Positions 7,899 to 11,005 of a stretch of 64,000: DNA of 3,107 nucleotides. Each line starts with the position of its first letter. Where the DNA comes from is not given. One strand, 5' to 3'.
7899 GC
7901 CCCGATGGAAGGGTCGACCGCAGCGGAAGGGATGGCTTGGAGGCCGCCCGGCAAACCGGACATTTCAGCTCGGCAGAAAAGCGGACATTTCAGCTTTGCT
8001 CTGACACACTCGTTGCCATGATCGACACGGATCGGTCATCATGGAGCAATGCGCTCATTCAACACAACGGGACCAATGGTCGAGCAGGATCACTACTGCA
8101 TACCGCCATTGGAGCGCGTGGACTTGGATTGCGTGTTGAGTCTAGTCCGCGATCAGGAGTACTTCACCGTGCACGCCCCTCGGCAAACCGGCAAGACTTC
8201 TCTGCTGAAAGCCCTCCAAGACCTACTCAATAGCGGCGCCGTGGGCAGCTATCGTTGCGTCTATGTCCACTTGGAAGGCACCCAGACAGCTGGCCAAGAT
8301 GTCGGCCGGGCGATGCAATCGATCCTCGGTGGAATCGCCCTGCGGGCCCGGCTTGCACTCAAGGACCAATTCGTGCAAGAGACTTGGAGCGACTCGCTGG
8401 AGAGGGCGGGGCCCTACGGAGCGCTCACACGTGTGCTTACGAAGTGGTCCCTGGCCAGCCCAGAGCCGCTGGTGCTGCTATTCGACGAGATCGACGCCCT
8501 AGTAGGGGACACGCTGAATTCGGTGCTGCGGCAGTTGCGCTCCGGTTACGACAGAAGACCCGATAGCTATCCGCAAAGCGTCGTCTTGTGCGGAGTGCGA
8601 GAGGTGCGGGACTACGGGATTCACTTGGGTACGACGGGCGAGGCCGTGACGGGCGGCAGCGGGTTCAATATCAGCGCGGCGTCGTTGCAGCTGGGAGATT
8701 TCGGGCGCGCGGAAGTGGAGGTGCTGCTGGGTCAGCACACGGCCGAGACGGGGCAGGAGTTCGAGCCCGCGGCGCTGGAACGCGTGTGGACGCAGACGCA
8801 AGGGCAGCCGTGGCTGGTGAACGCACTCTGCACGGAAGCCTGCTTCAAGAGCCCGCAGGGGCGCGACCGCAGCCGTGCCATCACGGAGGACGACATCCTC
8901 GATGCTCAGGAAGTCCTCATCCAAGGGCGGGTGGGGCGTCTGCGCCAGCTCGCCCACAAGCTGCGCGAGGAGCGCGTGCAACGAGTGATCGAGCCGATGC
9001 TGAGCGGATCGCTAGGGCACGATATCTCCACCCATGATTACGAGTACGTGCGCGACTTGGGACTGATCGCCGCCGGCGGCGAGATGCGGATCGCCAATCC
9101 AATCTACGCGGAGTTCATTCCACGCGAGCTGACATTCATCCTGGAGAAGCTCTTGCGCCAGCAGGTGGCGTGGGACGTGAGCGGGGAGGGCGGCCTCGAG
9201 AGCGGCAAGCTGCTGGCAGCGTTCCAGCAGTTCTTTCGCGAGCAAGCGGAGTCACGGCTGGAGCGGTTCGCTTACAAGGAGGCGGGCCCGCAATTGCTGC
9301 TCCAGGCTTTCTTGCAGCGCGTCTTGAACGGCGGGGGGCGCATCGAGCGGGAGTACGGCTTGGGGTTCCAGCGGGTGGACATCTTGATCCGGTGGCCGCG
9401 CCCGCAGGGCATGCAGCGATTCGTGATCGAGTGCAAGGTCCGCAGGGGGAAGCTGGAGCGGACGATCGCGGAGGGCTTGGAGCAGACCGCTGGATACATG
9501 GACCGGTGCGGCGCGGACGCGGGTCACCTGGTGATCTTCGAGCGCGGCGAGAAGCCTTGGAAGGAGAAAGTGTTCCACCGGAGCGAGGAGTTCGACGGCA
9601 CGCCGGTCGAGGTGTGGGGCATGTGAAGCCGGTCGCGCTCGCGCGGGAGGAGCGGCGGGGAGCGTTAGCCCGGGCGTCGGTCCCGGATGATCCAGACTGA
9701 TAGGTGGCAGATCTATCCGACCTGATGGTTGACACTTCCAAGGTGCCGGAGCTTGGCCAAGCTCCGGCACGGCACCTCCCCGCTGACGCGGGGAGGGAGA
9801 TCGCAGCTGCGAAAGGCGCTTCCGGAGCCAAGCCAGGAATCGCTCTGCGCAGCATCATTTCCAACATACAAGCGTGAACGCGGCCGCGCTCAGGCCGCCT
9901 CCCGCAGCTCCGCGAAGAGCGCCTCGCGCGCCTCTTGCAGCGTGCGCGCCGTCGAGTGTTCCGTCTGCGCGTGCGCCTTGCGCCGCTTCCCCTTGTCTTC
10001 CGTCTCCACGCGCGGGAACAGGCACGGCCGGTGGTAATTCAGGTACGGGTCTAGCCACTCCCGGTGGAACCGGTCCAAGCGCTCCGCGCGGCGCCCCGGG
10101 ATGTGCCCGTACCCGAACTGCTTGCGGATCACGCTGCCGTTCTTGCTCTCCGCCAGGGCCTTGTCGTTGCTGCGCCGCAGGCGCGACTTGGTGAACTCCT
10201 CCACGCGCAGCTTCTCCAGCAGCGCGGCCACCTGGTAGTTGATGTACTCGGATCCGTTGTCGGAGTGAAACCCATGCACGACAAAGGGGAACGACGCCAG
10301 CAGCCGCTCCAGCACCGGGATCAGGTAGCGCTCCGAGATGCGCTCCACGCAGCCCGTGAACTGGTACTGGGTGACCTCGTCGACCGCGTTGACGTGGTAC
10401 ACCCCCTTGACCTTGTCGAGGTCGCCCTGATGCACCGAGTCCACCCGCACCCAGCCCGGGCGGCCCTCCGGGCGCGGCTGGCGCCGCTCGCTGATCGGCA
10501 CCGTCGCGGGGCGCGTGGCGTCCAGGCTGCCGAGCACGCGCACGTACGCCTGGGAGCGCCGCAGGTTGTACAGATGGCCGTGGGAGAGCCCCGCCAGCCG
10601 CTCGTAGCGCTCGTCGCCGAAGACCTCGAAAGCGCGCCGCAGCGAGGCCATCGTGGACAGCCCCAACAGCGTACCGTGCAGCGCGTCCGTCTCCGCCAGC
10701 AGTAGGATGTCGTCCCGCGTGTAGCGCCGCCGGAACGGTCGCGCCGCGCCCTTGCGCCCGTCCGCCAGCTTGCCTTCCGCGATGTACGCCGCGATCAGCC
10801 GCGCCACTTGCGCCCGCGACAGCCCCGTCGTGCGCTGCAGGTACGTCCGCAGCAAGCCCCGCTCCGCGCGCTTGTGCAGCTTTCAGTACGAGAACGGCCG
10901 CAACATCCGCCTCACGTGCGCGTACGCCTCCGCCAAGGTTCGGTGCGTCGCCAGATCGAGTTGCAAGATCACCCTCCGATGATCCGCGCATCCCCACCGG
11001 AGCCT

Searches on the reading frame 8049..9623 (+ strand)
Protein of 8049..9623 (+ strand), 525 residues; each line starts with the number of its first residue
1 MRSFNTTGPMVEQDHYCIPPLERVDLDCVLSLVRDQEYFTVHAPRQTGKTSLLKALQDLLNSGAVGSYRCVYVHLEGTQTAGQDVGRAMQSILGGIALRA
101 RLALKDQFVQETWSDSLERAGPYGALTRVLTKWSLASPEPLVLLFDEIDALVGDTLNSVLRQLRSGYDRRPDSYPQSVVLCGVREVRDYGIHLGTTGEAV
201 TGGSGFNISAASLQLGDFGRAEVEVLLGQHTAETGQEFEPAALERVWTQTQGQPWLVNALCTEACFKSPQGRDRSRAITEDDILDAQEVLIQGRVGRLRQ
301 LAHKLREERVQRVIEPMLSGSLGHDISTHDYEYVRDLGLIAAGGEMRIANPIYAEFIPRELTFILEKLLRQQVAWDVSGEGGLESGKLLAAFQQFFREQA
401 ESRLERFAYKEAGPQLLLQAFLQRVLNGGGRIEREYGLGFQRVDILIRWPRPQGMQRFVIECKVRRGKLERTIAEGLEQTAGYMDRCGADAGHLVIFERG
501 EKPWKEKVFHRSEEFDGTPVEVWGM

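Call 24: search_protein_families(library=pfam, proteins=[window:8049-9623:+], max_evalue=0.001)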
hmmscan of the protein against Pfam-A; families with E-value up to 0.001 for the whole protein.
window:8049-9623:+ (525 aa): 3 families
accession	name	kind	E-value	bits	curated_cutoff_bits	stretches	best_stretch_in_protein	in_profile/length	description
PF14516.12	AAA_35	-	1.9e-07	30.7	27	1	24-259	19-238/331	AAA-like domain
PF13401.12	AAA_22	-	7.1e-07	30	27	1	36-188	5-128/130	AAA domain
PF13191.12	AAA_16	-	9.2e-05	23.4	32.6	1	34-163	20-155/167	AAA ATPase domain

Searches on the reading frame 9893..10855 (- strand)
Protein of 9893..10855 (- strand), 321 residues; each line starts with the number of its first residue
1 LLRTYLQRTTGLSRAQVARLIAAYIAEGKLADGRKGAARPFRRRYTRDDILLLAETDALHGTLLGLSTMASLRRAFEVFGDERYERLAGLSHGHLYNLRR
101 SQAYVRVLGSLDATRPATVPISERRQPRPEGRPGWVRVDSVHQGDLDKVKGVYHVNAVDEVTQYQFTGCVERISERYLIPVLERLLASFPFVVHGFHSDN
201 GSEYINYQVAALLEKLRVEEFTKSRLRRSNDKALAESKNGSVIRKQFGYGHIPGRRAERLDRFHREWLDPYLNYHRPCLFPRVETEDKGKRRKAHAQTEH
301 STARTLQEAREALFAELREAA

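Call 24: search_protein_families(library=pfam, proteins=[window:9893-10855:-], max_evalue=0.001)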
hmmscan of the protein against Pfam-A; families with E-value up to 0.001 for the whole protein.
window:9893-10855:- (321 aa): 1 family
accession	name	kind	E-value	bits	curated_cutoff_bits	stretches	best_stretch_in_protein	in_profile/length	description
PF00665.32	rve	-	1.9e-06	28.5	32.6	1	143-219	9-93/102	Integrase core domain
